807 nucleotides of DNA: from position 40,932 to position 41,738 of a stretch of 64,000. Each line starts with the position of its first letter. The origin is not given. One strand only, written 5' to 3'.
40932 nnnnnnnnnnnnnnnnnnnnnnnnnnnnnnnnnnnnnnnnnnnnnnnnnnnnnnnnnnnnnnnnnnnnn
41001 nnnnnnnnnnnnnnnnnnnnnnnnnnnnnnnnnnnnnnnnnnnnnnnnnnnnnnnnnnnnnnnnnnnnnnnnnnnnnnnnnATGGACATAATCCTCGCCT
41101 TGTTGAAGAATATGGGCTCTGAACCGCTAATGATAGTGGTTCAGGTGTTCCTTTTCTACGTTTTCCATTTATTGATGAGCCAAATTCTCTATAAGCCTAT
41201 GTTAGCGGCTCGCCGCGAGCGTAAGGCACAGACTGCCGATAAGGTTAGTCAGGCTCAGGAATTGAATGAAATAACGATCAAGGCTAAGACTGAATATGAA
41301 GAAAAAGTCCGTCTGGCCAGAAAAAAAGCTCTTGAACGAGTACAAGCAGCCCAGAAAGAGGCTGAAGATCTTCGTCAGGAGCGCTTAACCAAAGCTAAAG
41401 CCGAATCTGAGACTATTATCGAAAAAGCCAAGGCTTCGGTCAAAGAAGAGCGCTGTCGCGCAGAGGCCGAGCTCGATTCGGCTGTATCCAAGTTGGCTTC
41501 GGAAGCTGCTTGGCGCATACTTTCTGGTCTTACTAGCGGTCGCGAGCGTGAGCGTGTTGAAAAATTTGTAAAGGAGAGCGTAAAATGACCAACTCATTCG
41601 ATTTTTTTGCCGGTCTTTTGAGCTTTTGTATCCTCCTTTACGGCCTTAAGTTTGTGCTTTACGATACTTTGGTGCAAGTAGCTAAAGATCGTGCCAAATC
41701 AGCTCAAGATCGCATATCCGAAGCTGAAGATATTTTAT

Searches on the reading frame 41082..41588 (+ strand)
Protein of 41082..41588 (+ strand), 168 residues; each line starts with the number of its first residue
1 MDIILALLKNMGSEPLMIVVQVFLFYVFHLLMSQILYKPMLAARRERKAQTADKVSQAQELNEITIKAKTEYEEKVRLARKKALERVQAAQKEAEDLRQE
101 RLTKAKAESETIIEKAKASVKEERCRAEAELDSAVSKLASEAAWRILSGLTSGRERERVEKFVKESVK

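Call 42: search_protein_families(library=pfam, proteins=[window:41082-41588:+])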
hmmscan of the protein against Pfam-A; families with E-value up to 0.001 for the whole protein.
window:41082-41588:+ (168 aa): 1 family
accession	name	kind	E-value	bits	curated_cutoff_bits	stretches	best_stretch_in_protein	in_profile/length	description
PF00430.23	ATP-synt_B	-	1.8e-18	67.3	28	1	18-147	2-131/132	ATP synthase B/B' CF(0)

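Call 44: find_homologous_proteins(query=window:41082-41588:+, max_evalue=1e-20)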
Query window:41082-41588:+ (168 aa): 9 proteins with E <= 1e-20 among 631 candidates.
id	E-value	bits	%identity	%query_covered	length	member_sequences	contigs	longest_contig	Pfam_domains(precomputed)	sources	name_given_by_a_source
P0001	1.5e-92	325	99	100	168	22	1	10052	PF00430.24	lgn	-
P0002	1.7e-92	325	99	100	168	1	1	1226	PF00430.24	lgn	-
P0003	1.0e-91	322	99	100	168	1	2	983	PF00430.24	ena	-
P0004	1.8e-91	321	99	100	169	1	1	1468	PF00430.24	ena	-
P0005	2.3e-88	311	96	100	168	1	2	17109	PF00430.24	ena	-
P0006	1.8e-85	302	94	100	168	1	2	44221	PF00430.24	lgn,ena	-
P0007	1.7e-84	299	93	100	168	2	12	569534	PF00430.24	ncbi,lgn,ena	-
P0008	3.1e-78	278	88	99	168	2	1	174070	PF00430.24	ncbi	ncbi:MAG: ATP synthase F0 subunit B [Candidatus Bruticola sp.]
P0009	5.0e-65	236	94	82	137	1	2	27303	PF00430.24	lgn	-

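Call 45: find_encoding_contigs(protein=P0008, flank=3000, max_places=3)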
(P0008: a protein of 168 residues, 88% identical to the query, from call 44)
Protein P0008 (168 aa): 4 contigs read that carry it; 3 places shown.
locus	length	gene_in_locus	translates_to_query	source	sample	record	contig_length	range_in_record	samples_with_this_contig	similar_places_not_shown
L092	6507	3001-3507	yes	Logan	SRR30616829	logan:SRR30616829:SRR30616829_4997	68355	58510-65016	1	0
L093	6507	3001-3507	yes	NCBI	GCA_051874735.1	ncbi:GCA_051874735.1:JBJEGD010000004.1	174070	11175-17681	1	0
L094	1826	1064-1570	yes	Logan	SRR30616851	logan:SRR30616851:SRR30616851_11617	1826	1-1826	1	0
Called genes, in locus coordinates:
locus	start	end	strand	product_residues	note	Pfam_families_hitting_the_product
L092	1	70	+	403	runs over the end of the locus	PF02350:Epimerase_2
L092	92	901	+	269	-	-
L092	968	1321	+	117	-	-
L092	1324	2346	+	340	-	PF00119:ATP-synt_A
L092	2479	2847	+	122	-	PF00137:ATP-synt_C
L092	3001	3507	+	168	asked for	PF00430:ATP-synt_B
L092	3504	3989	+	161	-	PF00430:ATP-synt_B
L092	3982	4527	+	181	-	PF00213:OSCP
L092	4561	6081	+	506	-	PF02874:ATP-synt_ab_N, PF00006:ATP-synt_ab, PF00306:ATP-synt_ab_C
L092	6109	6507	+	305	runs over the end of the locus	PF00231:ATP-synt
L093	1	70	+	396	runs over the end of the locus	PF02350:Epimerase_2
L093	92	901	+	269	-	-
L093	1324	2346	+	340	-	PF00119:ATP-synt_A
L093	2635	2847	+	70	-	PF00137:ATP-synt_C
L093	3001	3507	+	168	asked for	PF00430:ATP-synt_B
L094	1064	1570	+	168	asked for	PF00430:ATP-synt_B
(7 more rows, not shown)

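Call 46: find_encoding_contigs(protein=P0007, flank=3000, max_places=6)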
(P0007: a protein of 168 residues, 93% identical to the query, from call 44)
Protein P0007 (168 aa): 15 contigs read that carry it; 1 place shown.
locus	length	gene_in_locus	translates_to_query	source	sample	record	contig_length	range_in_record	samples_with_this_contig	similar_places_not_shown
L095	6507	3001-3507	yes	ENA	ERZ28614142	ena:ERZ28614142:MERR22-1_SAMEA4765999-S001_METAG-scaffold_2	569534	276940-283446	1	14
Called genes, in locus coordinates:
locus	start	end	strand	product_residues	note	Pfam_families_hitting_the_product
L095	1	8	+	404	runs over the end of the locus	PF02350:Epimerase_2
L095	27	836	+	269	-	-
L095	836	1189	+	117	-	-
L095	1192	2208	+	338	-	PF00119:ATP-synt_A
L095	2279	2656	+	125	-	PF00137:ATP-synt_C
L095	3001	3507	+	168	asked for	PF00430:ATP-synt_B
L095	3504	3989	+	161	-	PF00430:ATP-synt_B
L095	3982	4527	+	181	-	PF00213:OSCP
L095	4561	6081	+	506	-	PF02874:ATP-synt_ab_N, PF00006:ATP-synt_ab, PF00306:ATP-synt_ab_C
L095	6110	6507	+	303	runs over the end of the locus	PF00231:ATP-synt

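Call 47: find_encoding_contigs(protein=P0006, flank=3000, max_places=3)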
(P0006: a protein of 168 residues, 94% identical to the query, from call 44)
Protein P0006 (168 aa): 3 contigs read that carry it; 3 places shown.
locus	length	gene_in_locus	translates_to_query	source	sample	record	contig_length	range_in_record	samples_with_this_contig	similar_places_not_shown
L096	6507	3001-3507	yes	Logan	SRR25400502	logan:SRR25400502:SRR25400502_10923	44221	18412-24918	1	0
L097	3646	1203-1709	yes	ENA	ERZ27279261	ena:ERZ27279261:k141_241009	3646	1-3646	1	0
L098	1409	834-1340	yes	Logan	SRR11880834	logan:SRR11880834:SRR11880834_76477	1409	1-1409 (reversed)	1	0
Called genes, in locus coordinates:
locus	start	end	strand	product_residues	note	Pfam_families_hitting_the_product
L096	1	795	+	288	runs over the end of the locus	-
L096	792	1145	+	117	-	-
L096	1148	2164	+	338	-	PF00119:ATP-synt_A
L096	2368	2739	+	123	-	PF00137:ATP-synt_C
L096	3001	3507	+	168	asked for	PF00430:ATP-synt_B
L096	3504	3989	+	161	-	PF00430:ATP-synt_B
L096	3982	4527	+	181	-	PF00213:OSCP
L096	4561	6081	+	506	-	PF02874:ATP-synt_ab_N, PF00006:ATP-synt_ab, PF00306:ATP-synt_ab_C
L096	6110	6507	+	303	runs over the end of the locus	PF00231:ATP-synt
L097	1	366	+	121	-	?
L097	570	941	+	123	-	PF00137:ATP-synt_C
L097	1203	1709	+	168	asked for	PF00430:ATP-synt_B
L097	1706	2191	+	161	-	PF00430:ATP-synt_B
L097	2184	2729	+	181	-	PF00213:OSCP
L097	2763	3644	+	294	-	?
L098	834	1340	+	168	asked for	PF00430:ATP-synt_B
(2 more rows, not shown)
